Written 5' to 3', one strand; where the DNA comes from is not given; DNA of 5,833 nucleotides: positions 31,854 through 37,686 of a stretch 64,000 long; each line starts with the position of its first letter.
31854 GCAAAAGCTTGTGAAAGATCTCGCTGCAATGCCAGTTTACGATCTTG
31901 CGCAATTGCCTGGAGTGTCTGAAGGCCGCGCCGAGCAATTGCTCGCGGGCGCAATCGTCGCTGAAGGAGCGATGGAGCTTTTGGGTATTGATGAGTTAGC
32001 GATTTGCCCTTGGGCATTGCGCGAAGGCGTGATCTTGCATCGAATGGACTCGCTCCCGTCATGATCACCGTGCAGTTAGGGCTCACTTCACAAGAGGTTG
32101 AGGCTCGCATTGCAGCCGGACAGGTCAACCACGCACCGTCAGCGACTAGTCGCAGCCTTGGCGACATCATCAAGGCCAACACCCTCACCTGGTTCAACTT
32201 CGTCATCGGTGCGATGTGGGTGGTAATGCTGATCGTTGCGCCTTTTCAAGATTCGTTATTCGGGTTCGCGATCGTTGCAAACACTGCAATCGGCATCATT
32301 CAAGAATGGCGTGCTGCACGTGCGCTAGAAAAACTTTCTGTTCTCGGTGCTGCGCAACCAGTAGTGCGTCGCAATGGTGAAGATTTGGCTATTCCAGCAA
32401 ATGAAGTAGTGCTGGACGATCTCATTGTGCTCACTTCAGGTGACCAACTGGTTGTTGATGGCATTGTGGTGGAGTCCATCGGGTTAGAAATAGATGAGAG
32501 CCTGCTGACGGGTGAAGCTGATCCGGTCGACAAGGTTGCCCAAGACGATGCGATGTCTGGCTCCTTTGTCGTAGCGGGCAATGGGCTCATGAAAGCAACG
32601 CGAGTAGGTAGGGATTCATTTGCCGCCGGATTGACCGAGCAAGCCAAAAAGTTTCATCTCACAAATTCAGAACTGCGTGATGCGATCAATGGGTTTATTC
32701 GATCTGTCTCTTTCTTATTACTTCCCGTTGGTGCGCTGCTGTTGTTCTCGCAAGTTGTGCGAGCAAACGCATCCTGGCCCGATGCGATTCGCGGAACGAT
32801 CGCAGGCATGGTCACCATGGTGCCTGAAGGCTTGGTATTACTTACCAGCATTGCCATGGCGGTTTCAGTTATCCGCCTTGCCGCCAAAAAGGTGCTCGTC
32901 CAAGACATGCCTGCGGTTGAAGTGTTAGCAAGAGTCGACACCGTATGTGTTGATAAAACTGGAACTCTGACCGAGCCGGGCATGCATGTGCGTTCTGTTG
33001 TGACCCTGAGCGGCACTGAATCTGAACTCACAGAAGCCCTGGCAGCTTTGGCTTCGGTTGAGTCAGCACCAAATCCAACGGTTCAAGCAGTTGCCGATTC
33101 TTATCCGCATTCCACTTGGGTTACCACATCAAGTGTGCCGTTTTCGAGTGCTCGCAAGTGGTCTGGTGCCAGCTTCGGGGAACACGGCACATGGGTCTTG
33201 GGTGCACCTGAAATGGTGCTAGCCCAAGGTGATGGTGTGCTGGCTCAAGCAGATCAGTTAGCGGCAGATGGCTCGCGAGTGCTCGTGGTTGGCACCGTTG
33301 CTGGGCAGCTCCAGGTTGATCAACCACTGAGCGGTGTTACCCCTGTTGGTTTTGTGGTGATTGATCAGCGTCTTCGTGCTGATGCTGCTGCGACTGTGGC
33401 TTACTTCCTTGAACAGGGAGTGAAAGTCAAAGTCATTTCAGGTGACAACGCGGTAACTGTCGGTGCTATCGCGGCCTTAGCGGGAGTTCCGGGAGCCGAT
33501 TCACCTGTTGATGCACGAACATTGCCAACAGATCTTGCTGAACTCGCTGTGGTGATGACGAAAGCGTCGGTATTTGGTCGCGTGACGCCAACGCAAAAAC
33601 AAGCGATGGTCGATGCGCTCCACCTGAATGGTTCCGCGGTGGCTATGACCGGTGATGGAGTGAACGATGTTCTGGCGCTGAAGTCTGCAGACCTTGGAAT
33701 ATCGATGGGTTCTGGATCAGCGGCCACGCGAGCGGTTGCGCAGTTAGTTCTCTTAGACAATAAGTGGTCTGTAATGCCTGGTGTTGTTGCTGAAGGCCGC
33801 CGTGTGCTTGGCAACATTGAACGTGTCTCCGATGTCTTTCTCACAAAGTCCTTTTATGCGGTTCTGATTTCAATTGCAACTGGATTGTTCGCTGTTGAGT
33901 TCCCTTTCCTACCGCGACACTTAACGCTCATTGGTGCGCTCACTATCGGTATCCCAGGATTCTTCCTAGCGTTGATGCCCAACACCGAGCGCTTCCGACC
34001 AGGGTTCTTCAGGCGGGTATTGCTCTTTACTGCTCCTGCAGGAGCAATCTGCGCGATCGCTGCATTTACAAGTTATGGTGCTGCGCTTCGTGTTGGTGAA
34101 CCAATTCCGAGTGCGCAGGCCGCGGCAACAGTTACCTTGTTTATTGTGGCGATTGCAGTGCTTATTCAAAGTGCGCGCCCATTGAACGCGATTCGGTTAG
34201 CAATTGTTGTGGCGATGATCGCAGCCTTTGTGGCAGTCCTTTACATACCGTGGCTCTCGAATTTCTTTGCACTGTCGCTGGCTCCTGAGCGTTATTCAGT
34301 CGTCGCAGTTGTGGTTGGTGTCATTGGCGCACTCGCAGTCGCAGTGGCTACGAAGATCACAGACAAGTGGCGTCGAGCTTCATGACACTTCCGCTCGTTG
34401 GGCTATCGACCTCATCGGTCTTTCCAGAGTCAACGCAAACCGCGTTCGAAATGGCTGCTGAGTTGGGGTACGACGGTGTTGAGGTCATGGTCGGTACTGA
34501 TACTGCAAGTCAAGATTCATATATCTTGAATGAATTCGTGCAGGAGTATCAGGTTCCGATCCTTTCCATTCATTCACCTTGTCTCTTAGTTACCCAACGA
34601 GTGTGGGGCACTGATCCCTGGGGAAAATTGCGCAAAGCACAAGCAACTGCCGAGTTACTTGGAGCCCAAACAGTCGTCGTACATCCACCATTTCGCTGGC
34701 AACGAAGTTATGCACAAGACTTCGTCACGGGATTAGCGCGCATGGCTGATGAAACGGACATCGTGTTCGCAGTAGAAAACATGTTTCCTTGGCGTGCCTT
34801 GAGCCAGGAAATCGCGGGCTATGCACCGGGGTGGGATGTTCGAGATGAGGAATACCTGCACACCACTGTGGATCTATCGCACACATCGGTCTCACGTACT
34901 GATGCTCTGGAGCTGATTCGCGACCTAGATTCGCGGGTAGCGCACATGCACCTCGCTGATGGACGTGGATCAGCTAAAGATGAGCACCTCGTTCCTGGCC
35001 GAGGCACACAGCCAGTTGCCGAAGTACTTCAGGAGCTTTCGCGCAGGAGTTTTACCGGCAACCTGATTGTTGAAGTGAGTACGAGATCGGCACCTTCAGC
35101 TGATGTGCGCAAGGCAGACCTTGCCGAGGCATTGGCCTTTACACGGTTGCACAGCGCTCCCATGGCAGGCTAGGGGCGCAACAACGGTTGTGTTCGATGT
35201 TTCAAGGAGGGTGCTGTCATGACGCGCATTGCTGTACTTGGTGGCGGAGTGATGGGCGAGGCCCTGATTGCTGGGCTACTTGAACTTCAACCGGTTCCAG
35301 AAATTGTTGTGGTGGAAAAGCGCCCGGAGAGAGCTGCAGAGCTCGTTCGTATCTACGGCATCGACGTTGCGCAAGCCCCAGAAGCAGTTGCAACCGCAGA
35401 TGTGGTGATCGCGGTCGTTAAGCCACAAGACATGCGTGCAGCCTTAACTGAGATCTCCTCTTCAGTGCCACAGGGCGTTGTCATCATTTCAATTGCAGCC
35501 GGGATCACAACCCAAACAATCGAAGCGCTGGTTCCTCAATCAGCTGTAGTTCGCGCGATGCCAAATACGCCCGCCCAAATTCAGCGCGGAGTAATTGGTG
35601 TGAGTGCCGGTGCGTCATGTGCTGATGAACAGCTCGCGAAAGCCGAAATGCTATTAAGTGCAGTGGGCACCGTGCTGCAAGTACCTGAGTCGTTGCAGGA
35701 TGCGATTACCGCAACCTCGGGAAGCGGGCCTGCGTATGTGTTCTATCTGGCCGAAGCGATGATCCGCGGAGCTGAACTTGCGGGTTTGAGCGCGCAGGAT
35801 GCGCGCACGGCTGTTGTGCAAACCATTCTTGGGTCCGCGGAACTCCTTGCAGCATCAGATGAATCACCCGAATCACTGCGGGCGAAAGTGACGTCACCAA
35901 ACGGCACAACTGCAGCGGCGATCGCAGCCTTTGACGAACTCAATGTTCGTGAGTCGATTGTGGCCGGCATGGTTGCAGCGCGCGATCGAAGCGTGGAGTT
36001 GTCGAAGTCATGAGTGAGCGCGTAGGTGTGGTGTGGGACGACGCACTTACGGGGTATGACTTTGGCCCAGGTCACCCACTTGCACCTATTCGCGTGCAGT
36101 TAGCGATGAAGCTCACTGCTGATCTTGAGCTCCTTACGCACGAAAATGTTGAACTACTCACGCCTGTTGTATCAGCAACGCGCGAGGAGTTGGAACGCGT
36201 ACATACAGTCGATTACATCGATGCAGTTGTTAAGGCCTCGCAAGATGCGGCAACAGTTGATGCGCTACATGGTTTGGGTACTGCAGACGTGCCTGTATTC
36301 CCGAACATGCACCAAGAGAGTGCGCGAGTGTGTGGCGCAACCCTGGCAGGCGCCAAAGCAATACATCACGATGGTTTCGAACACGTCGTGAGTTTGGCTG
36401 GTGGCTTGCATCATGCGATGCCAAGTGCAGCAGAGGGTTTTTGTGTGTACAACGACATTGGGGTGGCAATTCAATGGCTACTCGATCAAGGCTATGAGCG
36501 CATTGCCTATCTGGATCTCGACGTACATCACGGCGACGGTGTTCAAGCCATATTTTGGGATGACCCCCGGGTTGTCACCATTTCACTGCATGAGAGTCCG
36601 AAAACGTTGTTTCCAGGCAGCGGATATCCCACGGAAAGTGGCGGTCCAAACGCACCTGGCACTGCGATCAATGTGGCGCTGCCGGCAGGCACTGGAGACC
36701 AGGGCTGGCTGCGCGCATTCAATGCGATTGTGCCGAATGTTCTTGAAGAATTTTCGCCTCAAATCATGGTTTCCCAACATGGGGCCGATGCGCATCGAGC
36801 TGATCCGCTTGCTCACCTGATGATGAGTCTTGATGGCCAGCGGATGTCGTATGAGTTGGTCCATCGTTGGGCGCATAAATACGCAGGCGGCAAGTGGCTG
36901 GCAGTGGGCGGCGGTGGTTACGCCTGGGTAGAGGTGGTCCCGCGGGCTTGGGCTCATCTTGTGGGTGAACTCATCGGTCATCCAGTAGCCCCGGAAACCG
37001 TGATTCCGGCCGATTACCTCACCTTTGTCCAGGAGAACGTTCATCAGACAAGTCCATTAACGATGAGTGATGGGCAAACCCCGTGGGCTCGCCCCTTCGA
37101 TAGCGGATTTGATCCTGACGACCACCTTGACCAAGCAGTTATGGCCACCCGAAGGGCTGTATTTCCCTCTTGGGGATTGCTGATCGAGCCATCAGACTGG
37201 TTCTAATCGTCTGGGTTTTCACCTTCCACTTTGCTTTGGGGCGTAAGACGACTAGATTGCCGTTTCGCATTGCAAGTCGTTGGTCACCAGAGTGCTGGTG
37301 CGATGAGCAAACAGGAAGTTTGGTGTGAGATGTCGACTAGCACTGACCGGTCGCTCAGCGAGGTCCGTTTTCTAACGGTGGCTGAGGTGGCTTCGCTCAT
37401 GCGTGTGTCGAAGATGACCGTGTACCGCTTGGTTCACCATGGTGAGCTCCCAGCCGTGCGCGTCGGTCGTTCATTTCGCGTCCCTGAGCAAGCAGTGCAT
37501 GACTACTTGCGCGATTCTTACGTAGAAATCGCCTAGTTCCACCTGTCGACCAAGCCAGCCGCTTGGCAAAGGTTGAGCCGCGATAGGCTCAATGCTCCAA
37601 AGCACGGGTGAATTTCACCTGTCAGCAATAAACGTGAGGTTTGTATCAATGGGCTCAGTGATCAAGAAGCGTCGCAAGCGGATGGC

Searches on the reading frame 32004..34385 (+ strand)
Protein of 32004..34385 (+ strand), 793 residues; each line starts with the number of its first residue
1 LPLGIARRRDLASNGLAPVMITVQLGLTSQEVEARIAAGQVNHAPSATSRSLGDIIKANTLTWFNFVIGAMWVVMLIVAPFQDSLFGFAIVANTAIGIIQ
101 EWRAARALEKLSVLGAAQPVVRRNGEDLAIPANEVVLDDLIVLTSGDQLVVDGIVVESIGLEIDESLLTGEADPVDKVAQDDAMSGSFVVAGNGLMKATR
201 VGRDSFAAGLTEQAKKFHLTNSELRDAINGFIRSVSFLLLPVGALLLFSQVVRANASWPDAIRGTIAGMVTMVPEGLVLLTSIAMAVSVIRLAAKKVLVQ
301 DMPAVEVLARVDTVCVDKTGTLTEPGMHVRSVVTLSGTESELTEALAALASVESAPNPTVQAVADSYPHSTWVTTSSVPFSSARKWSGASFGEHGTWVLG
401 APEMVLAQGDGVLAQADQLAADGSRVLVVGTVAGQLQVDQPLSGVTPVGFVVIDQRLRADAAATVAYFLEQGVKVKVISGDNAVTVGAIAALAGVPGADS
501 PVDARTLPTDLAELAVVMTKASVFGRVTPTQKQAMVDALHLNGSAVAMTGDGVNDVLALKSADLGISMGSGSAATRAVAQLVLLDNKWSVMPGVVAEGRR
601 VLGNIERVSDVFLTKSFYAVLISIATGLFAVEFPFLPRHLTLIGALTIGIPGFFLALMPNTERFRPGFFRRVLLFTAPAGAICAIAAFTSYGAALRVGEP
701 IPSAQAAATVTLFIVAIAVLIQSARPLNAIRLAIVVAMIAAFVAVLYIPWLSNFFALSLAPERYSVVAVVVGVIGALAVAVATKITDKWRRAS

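Call 7: search_protein_families(library=ncbifam, proteins=[window:32004-34385:+])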
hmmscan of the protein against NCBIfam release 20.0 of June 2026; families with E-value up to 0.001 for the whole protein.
window:32004-34385:+ (793 aa): 21 families
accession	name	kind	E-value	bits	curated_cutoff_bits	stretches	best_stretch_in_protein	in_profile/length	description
TIGR01647.1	ATPase-IIIA_H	equivalog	3.8e-65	220.5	615.5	1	26-643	1-632/755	plasma-membrane proton-efflux P-type ATPase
TIGR01494.1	ATPase_P-type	subfamily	5.3e-64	216.4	62.3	2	88-493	4-363/478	HAD-IC family P-type ATPase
TIGR01522.1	ATPase-IIA2_Ca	equivalog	7.5e-59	199.3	798.3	2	72-336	71-344/854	calcium-transporting P-type ATPase, PMR1-type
TIGR01525.1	ATPase-IB_hvy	subfamily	4.3e-58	197.5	346.25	1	87-629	26-535/560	heavy metal translocating P-type ATPase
TIGR01517.1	ATPase-IIB_Ca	equivalog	2.2e-53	181.7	507.05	2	87-346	121-396/882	calcium-translocating P-type ATPase, PMCA-type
TIGR01524.1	ATPase-IIIB_Mg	equivalog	7.7e-52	176.2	610.75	2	412-642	467-701/867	magnesium-translocating P-type ATPase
TIGR01116.1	ATPase-IIA1_Ca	equivalog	1.3e-48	165.8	703.4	2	369-651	370-650/799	calcium-translocating P-type ATPase, SERCA-type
NF011702.0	PRK15122.1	subfamily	5.1e-46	157.1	975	2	410-639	502-737/907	magnesium-translocating P-type ATPase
TIGR01511.1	ATPase-IB1_Cu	subfamily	5e-45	154.4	397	3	102-347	65-297/542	copper-translocating P-type ATPase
TIGR01523.1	ATPase-IID_K-Na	equivalog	7.4e-44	149.6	645.05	3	412-625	541-774/997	potassium/sodium efflux P-type ATPase, fungal-type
TIGR01106.1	ATPase-IIC_X-K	subfamily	2.8e-40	138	946.1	2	91-330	115-363/997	Na,H/K antiporter P-type ATPase subunit alpha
TIGR01657.1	P-ATPase-V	hypoth_equivalog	3.9e-40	137.2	618.25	4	513-603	772-860/1055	ATP13A2 family polyamine export P-type ATPase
TIGR01512.1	ATPase-IB2_Cd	subfamily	1.2e-36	126.4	313.5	2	73-335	7-258/494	cadmium family heavy metal-translocating P-type ATPase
NF007952.0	PRK10671.1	equivalog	7.8e-33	113.6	1316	1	103-629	313-800/838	copper-exporting P-type ATPase CopA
NF008262.1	PRK11033.1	equivalog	1.6e-27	96.3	1005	1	103-607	218-683/731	zinc/cadmium/mercury/lead-transporting ATPase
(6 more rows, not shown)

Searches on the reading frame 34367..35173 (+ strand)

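Call 7: search_protein_families(library=ncbifam, proteins=[window:34367-35173:+])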
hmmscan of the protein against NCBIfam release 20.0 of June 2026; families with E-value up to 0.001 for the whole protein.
window:34367-35173:+ (268 aa): 5 families
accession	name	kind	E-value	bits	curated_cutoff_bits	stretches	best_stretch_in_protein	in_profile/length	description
NF007360.0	PRK09856.1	equivalog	9.6e-13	48.3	305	1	121-240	132-251/276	fructoselysine 3-epimerase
NF041277.1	coba_remo_CbiR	equivalog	4.3e-08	33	105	1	66-237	62-234/249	cobamide remodeling phosphodiesterase CbiR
TIGR04379.1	myo_inos_iolE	equivalog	1.5e-07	31.3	290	0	159-201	172-214/290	myo-inosose-2 dehydratase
NF041099.2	keto_glucon_epim_IolO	equivalog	6.8e-07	28.9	300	0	19-71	19-70/269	5-keto-L-gluconate epimerase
TIGR03234.1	OH-pyruv-isom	equivalog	6.7e-06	25.6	353.45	1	164-237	172-240/254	hydroxypyruvate isomerase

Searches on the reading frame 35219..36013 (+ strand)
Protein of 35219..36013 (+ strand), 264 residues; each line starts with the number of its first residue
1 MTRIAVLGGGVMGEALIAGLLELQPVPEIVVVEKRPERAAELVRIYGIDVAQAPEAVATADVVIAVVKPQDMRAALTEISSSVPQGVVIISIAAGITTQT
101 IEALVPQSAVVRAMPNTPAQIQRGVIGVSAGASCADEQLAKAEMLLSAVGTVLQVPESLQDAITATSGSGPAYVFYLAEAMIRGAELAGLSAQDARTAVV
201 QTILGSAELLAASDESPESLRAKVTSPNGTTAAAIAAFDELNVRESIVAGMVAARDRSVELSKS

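Call 7: search_protein_families(library=ncbifam, proteins=[window:35219-36013:+])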
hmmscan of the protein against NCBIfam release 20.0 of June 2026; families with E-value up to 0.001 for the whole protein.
window:35219-36013:+ (264 aa): 12 families
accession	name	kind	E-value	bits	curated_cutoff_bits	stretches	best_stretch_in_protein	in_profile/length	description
TIGR00112.1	proC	equivalog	4e-73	246.3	196.75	1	4-261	1-263/263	pyrroline-5-carboxylate reductase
NF005813.0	PRK07679.1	exception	1.6e-59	201.6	404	1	3-263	5-270/279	pyrroline-5-carboxylate reductase ProI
NF008839.0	PRK11880.2-4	equivalog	2.3e-33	115.6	288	1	2-258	2-249/252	pyrroline-5-carboxylate reductase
NF005814.0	PRK07680.1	equivalog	1.5e-29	103.1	278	1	3-240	2-243/275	late competence protein ComER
NF005384.0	PRK06928.1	exception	1.4e-18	67.4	301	1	1-235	1-241/277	pyrroline-5-carboxylate reductase ProG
NF005063.0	PRK06476.1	equivalog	1.1e-10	41.5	254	1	3-246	2-241/258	pyrroline-5-carboxylate reductase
NF000942.0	PRK00094.1-4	subfamily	7.5e-06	25.4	257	1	3-120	4-131/334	NAD(P)H-dependent glycerol-3-phosphate dehydrogenase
NF006083.0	PRK08229.1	equivalog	3.9e-05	22.8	371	1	46-114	60-129/341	2-dehydropantoate 2-reductase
NF000941.0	PRK00094.1-3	equivalog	8.8e-05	21.9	423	1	54-165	66-171/336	NAD(P)H-dependent glycerol-3-phosphate dehydrogenase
NF001319.0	PRK00258.3-3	equivalog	9e-05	21.6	252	1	3-66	124-191/279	shikimate dehydrogenase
NF006409.0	PRK08655.1-3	equivalog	0.00014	21.5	310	1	3-93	2-91/290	prephenate dehydrogenase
TIGR00745.1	apbA_panE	subfamily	0.00061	19.2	141.35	0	3-114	1-124/305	2-dehydropantoate 2-reductase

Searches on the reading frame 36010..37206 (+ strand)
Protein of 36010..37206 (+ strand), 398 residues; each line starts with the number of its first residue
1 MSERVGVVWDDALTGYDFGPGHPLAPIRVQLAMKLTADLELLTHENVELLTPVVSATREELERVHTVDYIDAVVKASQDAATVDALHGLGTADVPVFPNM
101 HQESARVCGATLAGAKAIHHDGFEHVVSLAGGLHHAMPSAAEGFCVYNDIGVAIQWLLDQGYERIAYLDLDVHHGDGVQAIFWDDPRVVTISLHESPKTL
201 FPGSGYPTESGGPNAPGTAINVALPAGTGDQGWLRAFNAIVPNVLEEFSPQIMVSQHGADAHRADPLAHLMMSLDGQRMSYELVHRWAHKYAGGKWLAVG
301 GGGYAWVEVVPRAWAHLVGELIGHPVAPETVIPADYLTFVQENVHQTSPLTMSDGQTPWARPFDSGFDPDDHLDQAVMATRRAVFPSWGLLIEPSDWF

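Call 4: search_protein_families(library=pfam, proteins=[window:36010-37206:+])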
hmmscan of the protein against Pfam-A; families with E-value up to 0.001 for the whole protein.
window:36010-37206:+ (398 aa): 1 family
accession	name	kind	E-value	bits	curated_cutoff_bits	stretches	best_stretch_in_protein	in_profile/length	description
PF00850.24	Hist_deacetyl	-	7.8e-81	272.1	27.9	1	22-319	1-296/298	Histone deacetylase domain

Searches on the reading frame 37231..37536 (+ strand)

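Call 87: search_protein_families(library=pfam, max_evalue=0.01, proteins=[window:37231-37536:+])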
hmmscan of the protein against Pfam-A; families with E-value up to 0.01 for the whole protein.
window:37231-37536:+ (101 aa): 4 families
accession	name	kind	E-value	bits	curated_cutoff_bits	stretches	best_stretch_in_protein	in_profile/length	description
PF12728.13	HTH_17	-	2e-15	57.2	27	1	47-95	1-49/51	Helix-turn-helix domain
PF21531.3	Rv2175c_wHTH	-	5.2e-06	26.8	27.1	1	42-87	10-55/57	DNA-binding protein Rv2175c, wHTH domain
PF13384.12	HTH_23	-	0.00036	20.7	24.6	1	48-70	18-40/50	Homeodomain-like domain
PF13542.12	HTH_Tnp_ISL3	-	0.0056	16.6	27.4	0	49-70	28-49/51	Helix-turn-helix domain of transposase family ISL3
